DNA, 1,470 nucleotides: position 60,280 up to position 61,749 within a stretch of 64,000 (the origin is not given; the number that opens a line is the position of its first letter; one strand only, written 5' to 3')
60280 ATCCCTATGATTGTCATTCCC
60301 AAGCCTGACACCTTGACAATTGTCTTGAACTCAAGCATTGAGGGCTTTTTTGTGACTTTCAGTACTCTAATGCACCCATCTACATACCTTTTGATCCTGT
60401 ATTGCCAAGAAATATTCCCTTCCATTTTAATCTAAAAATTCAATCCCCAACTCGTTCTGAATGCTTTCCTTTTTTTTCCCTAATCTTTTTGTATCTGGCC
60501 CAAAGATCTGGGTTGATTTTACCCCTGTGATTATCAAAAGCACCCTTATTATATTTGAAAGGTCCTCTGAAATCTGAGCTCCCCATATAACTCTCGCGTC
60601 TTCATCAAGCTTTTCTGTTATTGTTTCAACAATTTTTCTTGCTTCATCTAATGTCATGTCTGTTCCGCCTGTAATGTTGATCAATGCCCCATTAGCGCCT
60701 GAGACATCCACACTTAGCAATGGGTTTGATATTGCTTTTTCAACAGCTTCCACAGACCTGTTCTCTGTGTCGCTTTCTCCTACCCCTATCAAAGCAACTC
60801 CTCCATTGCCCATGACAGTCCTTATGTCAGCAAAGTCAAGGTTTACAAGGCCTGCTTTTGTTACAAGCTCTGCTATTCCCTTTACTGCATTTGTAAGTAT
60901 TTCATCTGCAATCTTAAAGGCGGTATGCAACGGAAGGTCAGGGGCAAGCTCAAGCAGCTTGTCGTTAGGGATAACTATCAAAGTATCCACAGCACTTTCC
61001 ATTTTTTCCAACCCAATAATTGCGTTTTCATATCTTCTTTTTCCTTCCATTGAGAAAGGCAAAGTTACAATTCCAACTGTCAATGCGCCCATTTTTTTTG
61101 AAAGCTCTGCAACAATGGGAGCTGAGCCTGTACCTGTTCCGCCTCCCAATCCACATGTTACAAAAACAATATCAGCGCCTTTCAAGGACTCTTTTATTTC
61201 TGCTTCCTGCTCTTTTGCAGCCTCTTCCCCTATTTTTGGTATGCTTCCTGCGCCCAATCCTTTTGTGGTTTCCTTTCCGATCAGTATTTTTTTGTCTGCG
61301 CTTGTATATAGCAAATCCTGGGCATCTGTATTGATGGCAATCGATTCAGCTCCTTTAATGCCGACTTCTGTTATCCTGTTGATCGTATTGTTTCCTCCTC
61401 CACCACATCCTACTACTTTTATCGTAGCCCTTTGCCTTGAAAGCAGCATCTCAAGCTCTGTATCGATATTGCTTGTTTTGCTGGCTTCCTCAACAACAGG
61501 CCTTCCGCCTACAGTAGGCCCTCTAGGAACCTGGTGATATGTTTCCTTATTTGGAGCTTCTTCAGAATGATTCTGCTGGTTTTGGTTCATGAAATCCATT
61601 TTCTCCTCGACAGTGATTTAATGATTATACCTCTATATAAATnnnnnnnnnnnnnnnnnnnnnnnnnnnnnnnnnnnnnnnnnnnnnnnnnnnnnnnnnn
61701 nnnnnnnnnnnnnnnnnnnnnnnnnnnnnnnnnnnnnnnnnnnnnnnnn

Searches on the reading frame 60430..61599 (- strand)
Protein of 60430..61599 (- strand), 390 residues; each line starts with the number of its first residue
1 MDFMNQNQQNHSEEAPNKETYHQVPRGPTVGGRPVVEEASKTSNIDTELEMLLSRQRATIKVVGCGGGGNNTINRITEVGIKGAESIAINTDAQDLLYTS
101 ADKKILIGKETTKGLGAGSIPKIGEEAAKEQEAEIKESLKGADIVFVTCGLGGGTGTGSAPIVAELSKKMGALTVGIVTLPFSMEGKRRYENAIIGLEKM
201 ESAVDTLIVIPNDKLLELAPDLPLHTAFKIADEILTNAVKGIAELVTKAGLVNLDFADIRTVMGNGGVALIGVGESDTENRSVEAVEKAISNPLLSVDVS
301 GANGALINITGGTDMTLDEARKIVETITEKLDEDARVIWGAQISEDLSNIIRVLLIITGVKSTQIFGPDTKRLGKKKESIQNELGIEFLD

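Call 31: search_protein_families(library=pfam, proteins=[window:60430-61599:-], max_evalue=0.001)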
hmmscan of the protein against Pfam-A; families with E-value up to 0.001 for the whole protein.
window:60430-61599:- (390 aa): 2 families
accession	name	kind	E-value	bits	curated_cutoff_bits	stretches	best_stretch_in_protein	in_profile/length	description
PF00091.31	Tubulin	-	1.5e-47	162.8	33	1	60-218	2-188/190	Tubulin/FtsZ family, GTPase domain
PF12327.13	FtsZ_C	-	7.5e-35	119.6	27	1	267-361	1-95/95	FtsZ family, C-terminal domain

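Call 48: find_homologous_proteins(query=window:60430-61599:-, max_evalue=1e-60)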
Query window:60430-61599:- (390 aa): 7999 proteins with E <= 1e-60 among 8000 candidates; the best 120 are listed.
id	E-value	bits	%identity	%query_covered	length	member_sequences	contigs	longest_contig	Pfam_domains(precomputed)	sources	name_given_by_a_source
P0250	1.5e-243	826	100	100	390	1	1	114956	PF00091.32,PF12327.14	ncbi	-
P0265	2.5e-189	647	77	100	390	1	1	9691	PF00091.32,PF12327.14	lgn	-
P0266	4.9e-189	646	75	100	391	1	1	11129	PF00091.32,PF12327.14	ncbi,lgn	-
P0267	7.9e-189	646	77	100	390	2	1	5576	PF00091.32,PF12327.14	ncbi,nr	ncbi:cell division protein FtsZ [Candidatus Woesearchaeota archaeon]|nr:cell division protein FtsZ [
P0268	1.2e-188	645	80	93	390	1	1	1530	PF00091.32,PF12327.14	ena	-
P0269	4.8e-188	643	80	94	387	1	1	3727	PF00091.32,PF12327.14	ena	-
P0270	3.9e-184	630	76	97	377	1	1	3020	PF00091.32,PF12327.14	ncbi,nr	ncbi:MAG: cell division protein FtsZ [Nanoarchaeota archaeon]|nr:cell division protein FtsZ [Nanoarc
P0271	6.2e-184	629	72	100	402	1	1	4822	PF00091.32,PF12327.14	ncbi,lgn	-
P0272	1.0e-183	629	79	94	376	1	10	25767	PF00091.32,PF12327.14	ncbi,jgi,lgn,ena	-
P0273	4.3e-183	627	78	94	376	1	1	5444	PF00091.32,PF12327.14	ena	-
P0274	4.9e-183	627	78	94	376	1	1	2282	PF00091.32,PF12327.14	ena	-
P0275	5.4e-183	626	80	92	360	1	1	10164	PF00091.32,PF12327.14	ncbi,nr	ncbi:MAG TPA: cell division protein FtsZ [Candidatus Nanoarchaeia archaeon]|nr:cell division protein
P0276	4.6e-182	623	79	93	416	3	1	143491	PF00091.32,PF12327.14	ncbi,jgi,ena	-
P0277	5.5e-182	623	78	94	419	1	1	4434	PF00091.32,PF12327.14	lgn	-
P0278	7.7e-182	623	71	100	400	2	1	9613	PF00091.32,PF12327.14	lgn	-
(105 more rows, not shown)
